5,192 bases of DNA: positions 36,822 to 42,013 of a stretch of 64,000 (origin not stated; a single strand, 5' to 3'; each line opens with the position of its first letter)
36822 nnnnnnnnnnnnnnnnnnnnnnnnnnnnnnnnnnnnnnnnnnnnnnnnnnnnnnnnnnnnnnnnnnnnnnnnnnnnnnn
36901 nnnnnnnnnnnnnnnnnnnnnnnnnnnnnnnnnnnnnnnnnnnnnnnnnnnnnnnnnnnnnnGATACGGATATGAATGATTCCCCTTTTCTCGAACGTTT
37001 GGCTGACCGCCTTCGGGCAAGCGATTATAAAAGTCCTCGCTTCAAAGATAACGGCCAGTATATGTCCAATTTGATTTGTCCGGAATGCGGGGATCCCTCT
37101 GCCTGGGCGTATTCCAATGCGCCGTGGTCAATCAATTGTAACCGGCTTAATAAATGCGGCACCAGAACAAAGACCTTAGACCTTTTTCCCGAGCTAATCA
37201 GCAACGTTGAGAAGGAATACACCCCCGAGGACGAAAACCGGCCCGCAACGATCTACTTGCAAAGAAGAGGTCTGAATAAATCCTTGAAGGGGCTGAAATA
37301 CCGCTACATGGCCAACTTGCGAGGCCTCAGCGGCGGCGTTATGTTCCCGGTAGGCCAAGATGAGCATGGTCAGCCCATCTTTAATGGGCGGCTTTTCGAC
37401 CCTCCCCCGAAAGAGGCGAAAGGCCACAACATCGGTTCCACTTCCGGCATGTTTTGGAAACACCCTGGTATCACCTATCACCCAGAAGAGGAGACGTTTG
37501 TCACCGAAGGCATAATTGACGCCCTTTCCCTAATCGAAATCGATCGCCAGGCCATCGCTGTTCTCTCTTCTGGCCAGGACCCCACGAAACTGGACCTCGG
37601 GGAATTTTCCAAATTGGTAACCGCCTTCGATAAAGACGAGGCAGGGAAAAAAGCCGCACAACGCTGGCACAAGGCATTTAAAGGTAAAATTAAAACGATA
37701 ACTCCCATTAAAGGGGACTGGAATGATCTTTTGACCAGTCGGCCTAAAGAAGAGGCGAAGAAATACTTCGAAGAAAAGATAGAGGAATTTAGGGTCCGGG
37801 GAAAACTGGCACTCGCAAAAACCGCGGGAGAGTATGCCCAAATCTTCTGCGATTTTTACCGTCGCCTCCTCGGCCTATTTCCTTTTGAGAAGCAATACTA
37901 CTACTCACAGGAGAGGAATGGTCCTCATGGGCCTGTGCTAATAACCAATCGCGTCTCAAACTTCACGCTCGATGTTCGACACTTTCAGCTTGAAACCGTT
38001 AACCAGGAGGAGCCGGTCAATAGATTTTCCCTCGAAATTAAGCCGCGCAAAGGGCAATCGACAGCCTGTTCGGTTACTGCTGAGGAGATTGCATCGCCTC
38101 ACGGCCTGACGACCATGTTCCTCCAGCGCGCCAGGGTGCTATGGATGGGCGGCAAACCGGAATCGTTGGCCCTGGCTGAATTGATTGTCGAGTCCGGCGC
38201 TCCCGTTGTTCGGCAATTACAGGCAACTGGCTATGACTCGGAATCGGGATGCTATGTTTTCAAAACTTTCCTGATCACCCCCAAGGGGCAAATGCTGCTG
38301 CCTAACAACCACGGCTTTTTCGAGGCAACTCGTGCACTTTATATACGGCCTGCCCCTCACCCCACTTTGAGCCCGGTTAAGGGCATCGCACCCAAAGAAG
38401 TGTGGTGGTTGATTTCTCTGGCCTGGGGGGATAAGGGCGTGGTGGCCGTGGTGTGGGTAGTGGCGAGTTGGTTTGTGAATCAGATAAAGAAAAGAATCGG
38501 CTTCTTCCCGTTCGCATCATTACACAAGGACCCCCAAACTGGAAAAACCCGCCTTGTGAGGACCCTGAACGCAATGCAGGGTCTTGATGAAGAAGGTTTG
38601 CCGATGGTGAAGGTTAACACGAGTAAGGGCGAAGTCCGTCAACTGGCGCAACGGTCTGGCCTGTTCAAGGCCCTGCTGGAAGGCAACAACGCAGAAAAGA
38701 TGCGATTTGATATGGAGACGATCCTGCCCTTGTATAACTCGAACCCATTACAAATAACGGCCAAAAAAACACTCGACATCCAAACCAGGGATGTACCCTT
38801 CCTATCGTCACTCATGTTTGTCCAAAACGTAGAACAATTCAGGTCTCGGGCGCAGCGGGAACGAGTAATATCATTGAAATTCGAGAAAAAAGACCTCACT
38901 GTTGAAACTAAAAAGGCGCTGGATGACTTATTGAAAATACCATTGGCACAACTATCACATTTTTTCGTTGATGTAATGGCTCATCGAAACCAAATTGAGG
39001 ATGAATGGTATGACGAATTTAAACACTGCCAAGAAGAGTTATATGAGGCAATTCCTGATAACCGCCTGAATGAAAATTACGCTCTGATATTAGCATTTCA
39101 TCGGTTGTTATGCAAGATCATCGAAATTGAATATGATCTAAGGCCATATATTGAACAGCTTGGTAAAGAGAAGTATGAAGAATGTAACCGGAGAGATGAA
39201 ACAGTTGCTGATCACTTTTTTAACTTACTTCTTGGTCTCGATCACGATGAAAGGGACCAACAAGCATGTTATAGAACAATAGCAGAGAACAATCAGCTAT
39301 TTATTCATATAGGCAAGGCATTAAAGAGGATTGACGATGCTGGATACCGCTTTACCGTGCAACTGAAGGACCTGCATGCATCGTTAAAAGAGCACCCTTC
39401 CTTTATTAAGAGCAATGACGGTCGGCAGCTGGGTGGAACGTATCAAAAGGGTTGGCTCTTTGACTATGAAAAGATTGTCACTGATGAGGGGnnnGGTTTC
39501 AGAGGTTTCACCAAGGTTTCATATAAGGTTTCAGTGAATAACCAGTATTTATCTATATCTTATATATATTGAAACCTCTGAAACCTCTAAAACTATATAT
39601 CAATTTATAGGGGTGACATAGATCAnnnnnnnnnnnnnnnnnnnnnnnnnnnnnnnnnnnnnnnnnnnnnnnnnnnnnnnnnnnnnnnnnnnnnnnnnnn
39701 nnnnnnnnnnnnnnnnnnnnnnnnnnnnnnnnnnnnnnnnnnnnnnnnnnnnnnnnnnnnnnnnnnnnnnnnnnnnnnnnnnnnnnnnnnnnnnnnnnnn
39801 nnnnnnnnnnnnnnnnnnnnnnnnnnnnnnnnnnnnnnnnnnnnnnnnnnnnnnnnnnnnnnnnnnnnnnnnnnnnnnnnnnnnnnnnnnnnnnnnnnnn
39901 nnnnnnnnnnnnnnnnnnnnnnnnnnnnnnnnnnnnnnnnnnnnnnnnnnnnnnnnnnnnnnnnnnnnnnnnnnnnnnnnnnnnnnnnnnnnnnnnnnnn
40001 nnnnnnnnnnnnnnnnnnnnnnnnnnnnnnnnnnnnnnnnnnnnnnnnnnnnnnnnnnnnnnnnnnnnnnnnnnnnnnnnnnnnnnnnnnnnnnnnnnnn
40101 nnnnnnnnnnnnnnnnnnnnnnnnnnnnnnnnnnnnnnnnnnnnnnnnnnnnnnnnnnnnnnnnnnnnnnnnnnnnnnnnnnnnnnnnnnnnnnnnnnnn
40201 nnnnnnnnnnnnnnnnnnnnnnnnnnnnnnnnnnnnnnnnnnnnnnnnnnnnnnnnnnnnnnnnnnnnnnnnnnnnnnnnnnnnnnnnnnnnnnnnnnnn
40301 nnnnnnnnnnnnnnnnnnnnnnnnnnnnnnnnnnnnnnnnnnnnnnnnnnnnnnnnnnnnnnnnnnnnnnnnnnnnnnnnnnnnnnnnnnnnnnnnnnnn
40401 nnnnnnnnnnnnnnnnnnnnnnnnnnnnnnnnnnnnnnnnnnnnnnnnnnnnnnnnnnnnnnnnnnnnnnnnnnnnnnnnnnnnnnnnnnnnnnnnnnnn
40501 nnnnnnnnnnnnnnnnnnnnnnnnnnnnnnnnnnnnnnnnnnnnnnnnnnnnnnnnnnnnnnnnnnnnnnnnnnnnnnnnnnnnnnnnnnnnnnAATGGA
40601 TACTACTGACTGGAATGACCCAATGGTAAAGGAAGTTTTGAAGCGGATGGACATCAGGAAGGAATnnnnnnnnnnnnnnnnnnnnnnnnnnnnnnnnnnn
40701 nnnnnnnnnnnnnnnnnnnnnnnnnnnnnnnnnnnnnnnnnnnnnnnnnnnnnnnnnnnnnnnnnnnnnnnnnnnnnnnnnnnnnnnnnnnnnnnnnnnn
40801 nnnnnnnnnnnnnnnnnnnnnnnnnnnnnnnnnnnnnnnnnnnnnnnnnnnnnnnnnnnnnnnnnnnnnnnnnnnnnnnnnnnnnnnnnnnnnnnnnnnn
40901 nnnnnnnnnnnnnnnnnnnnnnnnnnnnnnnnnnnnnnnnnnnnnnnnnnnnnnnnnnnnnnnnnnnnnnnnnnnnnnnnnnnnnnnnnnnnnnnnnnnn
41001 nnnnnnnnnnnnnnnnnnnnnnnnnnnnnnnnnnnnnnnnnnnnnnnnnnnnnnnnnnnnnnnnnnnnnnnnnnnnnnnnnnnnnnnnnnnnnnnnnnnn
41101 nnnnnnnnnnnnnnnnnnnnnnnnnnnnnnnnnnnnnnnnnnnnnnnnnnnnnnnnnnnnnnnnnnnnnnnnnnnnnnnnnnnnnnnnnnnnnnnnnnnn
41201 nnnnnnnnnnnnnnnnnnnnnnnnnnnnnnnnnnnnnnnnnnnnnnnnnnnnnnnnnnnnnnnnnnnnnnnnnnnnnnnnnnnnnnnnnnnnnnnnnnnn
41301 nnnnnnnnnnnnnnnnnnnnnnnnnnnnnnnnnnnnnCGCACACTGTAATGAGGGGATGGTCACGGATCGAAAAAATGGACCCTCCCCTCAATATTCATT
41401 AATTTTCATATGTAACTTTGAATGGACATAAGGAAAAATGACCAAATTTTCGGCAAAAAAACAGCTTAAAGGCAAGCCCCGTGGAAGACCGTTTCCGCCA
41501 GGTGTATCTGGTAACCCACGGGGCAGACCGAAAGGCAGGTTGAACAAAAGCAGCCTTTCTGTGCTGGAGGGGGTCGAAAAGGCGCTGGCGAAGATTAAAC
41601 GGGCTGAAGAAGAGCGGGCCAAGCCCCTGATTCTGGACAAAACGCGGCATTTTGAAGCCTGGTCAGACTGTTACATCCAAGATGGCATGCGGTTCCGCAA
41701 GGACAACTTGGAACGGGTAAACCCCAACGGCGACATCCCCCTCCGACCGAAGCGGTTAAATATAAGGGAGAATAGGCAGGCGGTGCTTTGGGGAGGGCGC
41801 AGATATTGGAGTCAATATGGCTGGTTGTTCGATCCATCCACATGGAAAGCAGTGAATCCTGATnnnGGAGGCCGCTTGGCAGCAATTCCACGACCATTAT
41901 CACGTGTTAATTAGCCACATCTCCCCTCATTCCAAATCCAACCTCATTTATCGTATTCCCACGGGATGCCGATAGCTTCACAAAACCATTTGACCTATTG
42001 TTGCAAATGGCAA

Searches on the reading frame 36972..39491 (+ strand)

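Call 47: search_protein_families(library=pfam, proteins=[window:36972-39491:+], max_evalue=0.001)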
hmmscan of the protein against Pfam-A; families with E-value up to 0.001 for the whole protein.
window:36972-39491:+ (840 aa): 2 families
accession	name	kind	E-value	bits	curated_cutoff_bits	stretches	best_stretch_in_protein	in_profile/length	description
PF13155.12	Toprim_2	-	4.7e-11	43.4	22.1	1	176-254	1-88/88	Toprim-like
PF13362.12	Toprim_3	-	8e-09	36.3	27.2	1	176-257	3-92/95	Toprim domain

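Call 85: search_protein_families(library=padloc, proteins=[window:36972-39491:+], max_evalue=0.00001)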
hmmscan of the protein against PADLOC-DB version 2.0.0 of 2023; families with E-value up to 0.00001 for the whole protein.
window:36972-39491:+ (840 aa): 1 family
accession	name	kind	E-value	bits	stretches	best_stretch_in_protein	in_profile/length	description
PDLC03800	RTasDnaG-like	-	2.6e-10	37.6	1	89-244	243-357/550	DRT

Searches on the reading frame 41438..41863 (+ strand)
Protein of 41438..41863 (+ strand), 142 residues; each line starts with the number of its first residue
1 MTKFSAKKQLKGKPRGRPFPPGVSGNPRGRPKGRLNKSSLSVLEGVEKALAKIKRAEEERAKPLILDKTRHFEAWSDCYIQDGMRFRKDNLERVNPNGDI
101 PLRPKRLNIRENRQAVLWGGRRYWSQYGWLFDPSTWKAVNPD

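Call 47: search_protein_families(library=pfam, proteins=[window:41438-41863:+], max_evalue=0.001)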
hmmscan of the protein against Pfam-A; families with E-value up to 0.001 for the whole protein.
window:41438-41863:+ (142 aa): 1 family
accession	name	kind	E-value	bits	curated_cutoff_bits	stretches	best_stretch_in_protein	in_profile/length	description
PF18932.5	DUF5681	-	1.4e-05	26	27.5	1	18-59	4-40/77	Family of unknown function (DUF5681)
